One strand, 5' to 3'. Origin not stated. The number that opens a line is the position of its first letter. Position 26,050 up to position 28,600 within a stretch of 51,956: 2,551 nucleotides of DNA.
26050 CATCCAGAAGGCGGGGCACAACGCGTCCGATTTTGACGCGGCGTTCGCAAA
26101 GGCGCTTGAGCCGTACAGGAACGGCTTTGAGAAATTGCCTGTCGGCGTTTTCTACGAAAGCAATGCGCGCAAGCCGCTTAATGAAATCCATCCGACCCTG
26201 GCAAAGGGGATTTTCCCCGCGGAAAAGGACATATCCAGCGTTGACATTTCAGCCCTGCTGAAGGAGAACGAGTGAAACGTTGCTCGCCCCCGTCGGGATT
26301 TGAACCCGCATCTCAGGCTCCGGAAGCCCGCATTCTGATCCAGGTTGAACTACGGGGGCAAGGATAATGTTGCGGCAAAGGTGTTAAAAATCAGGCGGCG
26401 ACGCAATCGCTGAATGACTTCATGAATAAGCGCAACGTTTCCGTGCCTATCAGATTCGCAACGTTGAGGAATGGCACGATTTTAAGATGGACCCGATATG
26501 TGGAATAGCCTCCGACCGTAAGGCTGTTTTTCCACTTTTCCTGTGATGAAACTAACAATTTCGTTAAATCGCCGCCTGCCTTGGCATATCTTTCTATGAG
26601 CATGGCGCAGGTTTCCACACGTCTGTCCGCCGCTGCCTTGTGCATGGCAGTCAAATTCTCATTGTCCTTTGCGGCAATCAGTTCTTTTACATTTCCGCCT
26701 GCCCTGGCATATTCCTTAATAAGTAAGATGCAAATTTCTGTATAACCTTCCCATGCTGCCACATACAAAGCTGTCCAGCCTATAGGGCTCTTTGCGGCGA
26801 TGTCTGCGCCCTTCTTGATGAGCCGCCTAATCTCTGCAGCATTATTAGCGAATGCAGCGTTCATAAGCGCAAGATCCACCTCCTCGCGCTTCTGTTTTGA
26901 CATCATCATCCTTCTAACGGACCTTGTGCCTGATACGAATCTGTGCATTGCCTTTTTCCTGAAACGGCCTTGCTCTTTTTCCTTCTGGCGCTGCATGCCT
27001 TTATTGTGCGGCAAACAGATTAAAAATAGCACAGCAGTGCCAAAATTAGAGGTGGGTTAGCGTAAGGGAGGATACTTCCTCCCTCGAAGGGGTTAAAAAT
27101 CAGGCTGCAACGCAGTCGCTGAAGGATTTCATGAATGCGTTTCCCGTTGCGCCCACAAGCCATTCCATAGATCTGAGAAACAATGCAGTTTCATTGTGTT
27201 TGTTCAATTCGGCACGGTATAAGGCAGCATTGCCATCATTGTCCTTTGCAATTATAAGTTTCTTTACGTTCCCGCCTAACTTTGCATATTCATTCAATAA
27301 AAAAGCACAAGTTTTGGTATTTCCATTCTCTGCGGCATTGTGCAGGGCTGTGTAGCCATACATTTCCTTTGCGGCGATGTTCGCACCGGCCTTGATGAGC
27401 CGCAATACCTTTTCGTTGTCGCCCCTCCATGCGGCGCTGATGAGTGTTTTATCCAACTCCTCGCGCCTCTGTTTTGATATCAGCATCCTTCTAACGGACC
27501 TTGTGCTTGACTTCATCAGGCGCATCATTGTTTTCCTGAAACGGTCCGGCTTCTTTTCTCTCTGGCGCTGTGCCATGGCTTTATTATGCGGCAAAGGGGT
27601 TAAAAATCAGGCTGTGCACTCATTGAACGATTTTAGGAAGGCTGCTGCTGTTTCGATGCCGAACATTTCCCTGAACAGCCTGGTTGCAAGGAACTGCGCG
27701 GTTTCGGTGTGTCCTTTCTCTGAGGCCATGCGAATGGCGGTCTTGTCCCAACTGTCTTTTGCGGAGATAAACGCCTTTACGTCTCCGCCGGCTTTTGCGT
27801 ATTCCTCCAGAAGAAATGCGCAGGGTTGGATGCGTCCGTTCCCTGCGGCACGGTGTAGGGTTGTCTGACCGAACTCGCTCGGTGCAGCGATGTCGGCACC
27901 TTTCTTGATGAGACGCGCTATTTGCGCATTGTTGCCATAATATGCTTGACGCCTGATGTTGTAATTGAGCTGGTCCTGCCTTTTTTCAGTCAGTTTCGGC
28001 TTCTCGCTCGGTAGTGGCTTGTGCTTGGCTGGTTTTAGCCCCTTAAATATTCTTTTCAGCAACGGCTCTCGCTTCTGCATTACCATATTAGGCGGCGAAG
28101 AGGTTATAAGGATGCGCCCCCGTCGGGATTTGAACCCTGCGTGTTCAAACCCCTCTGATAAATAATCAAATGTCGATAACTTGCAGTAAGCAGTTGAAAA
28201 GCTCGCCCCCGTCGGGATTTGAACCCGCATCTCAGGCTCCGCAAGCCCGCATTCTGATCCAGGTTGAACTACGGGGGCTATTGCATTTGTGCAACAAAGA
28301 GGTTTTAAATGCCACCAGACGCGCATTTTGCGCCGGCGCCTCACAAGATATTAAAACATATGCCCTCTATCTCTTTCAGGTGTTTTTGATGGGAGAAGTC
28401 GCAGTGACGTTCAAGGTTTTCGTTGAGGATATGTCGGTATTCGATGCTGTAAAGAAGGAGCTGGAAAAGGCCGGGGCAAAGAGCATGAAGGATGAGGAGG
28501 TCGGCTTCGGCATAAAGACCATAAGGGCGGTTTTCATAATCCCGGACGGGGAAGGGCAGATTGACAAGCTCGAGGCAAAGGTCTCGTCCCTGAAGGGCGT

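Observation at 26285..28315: Three tandem ankyrin-repeat genes bracketed by two near-identical tRNA-Arg genes, all on the same promoter module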

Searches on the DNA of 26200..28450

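Call 74: search_rna_families(source=window, start=26200, end=28450, threshold=evalue, max_evalue=1)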
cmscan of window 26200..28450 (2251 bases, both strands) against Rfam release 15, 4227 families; matches with E-value up to 1: 5.
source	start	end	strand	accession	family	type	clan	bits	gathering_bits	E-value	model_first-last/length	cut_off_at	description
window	28204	28278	-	RF00005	tRNA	Gene; tRNA;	CL00001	53.2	29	4.5e-10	1-71/71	no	tRNA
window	26285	26359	-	RF00005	tRNA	Gene; tRNA;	CL00001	52.2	29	8.8e-10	1-71/71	no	tRNA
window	27020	27150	+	RF00113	SIB_RNA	Gene; antitoxin;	-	21.8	56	0.25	1-147/147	no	Short Intergenic Abundant RNA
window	27257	27312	-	RF01824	RUF20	Gene;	-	15.2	60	0.92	1-425/425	no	RNA of unknown function 20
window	27132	27314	-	RF01849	alpha_tmRNA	Gene;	CL00001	12.5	50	0.4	1-355/355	no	Alphaproteobacteria transfer-messenger RNA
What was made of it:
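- Tried and rejected: Rfam at a permissive threshold on the locus found nothing besides the tRNAs (call 74).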
